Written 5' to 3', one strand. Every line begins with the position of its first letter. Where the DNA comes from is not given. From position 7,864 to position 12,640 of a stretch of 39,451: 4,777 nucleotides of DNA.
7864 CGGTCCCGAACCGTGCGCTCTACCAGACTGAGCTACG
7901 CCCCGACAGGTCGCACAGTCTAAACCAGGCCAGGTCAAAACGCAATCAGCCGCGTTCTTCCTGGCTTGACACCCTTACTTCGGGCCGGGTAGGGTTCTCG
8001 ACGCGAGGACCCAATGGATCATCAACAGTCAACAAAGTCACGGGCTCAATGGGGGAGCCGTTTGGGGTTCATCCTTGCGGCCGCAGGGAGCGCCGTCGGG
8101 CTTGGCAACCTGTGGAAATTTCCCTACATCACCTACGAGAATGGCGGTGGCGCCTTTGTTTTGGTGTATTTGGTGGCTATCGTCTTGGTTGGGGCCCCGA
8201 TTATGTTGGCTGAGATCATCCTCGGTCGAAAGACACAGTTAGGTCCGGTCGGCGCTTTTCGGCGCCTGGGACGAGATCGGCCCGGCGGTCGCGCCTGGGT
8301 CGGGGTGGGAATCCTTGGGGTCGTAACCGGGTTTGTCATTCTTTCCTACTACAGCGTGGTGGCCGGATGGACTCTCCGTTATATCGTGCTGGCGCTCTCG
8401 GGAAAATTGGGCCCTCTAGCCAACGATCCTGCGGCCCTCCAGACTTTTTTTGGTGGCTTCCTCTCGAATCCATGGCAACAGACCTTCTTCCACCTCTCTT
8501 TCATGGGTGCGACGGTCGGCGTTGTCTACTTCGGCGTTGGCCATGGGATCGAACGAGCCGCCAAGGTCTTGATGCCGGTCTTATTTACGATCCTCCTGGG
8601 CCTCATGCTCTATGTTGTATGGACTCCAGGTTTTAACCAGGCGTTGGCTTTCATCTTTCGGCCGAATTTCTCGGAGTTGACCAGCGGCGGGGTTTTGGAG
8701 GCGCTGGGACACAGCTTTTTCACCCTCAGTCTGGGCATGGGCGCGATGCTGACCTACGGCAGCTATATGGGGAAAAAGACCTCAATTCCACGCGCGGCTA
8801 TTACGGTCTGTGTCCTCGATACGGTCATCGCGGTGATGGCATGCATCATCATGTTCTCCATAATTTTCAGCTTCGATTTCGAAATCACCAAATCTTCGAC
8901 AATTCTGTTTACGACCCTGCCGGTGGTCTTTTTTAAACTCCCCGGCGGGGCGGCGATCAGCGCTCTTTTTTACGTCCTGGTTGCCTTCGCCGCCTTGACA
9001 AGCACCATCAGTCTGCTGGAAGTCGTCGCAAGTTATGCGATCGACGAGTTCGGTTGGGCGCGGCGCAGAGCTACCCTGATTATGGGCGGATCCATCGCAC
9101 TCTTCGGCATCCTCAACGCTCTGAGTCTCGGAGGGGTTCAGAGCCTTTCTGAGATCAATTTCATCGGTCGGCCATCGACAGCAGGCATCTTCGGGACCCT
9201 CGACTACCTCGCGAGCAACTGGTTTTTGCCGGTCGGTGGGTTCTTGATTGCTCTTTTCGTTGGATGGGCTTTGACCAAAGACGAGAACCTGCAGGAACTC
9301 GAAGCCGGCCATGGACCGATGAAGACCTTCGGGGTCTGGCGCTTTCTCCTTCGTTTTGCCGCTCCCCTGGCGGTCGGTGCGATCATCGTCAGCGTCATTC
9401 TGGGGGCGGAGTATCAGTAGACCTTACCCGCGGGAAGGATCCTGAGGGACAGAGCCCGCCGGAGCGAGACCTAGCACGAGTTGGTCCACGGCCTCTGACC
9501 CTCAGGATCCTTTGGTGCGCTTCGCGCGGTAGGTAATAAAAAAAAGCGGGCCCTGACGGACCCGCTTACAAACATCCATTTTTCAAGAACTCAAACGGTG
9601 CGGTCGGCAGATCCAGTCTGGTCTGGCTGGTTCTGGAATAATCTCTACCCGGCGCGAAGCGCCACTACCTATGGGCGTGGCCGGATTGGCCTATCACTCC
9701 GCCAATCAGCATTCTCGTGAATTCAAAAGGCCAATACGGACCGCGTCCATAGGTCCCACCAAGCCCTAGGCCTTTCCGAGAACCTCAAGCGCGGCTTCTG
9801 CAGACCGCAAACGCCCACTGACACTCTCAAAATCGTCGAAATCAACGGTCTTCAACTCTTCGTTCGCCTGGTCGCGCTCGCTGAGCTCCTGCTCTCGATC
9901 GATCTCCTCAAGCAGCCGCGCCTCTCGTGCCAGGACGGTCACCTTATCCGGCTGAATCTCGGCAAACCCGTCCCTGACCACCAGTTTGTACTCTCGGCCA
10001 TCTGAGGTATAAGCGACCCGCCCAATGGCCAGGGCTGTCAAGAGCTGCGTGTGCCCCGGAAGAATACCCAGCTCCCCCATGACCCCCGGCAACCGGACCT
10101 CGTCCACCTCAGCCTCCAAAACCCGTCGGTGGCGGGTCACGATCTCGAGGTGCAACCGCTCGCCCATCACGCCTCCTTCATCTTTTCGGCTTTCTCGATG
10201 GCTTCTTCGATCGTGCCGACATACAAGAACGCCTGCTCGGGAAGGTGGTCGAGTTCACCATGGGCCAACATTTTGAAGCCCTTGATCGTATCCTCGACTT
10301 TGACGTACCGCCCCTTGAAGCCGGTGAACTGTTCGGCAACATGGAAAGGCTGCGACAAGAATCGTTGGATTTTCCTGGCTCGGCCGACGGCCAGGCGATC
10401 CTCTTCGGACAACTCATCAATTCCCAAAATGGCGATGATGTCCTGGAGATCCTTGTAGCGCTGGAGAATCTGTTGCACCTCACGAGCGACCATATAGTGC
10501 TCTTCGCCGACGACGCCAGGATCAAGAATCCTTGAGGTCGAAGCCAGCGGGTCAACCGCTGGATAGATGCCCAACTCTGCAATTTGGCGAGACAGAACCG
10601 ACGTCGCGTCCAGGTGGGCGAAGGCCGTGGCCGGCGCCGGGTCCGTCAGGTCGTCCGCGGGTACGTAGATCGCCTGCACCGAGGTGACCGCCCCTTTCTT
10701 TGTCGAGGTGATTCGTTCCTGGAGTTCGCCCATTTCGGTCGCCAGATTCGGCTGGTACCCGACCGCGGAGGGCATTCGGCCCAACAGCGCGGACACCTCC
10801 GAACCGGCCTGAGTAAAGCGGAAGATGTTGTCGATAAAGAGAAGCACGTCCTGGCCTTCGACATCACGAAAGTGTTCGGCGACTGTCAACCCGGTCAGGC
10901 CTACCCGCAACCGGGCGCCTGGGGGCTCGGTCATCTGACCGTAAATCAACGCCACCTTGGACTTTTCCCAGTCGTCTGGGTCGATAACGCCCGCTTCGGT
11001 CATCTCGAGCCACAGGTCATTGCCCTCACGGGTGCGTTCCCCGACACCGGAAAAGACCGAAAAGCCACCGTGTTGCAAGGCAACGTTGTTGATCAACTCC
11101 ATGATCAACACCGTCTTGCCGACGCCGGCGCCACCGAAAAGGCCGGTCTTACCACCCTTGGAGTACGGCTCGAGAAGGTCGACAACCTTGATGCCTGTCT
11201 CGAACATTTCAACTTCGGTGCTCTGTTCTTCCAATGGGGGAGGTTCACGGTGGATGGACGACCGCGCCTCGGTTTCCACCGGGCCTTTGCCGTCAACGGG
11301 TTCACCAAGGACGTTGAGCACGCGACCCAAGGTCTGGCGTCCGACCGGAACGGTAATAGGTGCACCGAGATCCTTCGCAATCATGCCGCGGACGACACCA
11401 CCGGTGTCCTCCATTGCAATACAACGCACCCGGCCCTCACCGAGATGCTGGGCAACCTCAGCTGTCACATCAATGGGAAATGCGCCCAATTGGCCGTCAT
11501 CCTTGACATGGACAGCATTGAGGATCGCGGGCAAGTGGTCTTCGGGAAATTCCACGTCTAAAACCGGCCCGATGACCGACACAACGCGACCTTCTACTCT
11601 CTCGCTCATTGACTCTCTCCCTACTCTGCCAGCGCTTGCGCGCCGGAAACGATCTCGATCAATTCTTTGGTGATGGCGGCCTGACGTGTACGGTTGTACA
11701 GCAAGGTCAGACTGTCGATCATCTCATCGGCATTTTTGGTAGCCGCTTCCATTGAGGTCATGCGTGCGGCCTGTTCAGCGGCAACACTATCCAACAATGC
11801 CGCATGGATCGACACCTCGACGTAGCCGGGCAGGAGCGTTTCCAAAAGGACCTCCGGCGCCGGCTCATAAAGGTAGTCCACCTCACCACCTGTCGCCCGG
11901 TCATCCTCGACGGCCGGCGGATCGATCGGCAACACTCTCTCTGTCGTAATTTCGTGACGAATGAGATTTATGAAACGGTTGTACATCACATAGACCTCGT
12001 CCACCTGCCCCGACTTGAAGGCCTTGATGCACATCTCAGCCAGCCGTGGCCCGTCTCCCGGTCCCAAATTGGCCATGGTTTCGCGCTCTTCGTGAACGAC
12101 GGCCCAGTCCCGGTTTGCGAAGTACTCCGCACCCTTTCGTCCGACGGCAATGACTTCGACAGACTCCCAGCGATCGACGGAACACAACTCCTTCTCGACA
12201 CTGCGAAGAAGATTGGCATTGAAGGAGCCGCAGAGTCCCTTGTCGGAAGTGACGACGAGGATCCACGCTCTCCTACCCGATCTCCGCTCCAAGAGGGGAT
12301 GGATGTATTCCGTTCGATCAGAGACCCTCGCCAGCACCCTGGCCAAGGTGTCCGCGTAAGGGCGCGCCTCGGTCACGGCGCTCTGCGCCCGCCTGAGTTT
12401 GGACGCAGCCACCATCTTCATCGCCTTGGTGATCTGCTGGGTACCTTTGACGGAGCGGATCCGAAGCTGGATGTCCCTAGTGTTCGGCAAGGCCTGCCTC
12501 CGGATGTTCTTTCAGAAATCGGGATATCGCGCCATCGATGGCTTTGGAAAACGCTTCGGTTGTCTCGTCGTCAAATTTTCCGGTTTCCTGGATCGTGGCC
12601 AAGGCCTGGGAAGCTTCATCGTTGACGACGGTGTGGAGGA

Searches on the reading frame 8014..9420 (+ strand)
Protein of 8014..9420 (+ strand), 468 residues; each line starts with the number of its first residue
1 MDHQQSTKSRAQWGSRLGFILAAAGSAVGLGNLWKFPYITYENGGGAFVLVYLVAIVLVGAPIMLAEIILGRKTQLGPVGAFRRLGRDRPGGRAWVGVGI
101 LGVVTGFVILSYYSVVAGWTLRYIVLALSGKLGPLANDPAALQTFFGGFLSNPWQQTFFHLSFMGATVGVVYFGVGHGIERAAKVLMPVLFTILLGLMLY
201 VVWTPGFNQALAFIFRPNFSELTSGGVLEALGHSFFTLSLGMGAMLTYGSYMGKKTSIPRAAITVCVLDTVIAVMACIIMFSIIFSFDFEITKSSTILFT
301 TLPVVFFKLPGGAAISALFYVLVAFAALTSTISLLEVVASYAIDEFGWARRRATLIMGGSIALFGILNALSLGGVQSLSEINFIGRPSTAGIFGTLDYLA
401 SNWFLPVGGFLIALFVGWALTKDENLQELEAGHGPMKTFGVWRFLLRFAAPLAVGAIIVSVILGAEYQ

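Call 68: search_protein_families(library=pfam, proteins=[window:8014-9420:+], max_evalue=0.00001)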
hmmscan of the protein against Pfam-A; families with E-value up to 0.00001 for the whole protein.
window:8014-9420:+ (468 aa): 1 family
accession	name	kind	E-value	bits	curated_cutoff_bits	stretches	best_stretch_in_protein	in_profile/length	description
PF00209.24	SNF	-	2.9e-50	171.9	27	2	10-132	1-117/524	Sodium:neurotransmitter symporter family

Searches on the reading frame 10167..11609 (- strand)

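Call 35: search_protein_families(library=pfam, proteins=[window:10167-11609:-], max_evalue=0.001)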
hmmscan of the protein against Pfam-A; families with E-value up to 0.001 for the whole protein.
window:10167-11609:- (480 aa): 3 families
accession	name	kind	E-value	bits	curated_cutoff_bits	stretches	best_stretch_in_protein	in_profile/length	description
PF00006.31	ATP-synt_ab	-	4e-65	219.9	29.5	1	139-359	1-213/213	ATP synthase alpha/beta family, nucleotide-binding domain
PF02874.29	ATP-synt_ab_N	-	1e-18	68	20.9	1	9-82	1-69/69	ATP synthase alpha/beta family, beta-barrel domain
PF22919.1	ATP-synt_VA_C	-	9.6e-17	61.3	24.7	1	364-451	5-95/101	C-terminal domain of V and A type ATP synthase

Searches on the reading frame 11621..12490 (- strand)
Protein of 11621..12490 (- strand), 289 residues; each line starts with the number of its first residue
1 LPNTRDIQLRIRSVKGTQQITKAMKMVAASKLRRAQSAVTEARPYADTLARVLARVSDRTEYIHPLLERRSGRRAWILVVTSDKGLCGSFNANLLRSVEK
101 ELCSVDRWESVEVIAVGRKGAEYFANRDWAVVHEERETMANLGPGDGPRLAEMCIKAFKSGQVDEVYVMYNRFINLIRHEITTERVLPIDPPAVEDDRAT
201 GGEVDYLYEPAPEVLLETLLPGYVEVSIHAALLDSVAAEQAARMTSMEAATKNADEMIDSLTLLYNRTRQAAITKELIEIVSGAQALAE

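Call 35: search_protein_families(library=pfam, proteins=[window:11621-12490:-], max_evalue=0.001)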
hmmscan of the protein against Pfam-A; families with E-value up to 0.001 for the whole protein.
window:11621-12490:- (289 aa): 1 family
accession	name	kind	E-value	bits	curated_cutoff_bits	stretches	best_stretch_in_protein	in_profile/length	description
PF00231.24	ATP-synt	-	1.1e-97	327.6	39.9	1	3-287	1-285/285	ATP synthase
